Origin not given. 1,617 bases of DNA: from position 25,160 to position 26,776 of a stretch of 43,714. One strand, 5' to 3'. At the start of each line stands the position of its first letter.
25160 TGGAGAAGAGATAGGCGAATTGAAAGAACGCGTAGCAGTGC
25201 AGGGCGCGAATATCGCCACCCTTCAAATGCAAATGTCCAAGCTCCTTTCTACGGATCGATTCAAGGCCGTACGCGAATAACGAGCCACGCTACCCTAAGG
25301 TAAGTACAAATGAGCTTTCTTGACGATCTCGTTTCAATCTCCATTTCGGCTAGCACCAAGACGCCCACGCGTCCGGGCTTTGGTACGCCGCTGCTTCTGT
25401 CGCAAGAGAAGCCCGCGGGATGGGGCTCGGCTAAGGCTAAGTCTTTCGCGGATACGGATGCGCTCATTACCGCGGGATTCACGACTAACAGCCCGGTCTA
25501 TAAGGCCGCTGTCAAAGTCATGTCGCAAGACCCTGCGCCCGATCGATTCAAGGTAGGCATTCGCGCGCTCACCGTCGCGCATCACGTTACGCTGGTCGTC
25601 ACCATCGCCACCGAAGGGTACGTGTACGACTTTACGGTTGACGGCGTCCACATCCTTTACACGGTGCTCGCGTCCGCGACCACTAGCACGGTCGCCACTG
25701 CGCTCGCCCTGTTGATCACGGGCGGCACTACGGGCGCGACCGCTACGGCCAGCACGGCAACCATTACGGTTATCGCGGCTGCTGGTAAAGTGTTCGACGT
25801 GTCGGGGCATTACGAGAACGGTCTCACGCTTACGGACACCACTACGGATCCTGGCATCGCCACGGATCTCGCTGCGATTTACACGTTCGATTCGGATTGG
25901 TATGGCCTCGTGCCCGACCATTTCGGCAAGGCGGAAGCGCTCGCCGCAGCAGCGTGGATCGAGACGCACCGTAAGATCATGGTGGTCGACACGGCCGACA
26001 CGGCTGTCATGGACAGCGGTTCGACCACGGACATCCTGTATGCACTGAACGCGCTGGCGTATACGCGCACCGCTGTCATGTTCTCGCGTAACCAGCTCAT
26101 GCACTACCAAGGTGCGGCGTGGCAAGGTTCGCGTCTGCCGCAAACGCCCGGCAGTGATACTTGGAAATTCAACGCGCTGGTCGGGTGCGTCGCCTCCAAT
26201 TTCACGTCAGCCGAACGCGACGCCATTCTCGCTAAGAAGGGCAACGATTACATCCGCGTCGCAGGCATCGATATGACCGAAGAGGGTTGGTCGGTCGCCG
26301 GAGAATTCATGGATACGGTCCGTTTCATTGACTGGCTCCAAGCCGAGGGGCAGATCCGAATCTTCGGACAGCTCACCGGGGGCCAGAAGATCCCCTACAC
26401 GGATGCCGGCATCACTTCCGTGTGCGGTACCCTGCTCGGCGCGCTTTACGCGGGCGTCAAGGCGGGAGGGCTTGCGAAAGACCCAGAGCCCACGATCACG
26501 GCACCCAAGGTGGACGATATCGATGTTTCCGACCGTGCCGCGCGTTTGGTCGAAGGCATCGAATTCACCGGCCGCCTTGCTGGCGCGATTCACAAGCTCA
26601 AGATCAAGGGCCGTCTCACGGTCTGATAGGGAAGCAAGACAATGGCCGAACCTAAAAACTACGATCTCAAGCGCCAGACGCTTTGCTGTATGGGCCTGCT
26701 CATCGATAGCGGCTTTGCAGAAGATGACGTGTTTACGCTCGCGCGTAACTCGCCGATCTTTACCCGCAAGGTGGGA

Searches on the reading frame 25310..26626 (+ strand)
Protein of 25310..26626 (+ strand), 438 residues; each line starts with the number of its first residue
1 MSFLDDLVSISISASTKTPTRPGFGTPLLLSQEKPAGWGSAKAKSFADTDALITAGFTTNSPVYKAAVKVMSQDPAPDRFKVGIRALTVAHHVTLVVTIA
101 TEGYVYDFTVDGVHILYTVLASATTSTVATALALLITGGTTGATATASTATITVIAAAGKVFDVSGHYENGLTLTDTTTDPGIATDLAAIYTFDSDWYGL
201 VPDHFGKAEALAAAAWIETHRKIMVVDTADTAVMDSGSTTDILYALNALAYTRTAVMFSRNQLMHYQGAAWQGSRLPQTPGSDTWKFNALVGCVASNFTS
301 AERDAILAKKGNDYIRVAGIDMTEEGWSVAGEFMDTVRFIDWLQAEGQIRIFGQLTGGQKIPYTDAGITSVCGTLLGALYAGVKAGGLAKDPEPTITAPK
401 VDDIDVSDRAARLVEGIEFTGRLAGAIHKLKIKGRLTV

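Call 10: search_protein_families(library=phrogs, proteins=[window:25310-26626:+], max_evalue=0.001)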
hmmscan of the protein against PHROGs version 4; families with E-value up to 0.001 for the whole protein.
window:25310-26626:+ (438 aa): 2 families
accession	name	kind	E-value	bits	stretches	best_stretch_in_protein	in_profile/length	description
phrog_205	-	tail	2.8e-82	277.9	1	3-437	14-433/455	tail sheath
phrog_9590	-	unknown function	2.1e-30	107.1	1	280-437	210-373/377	-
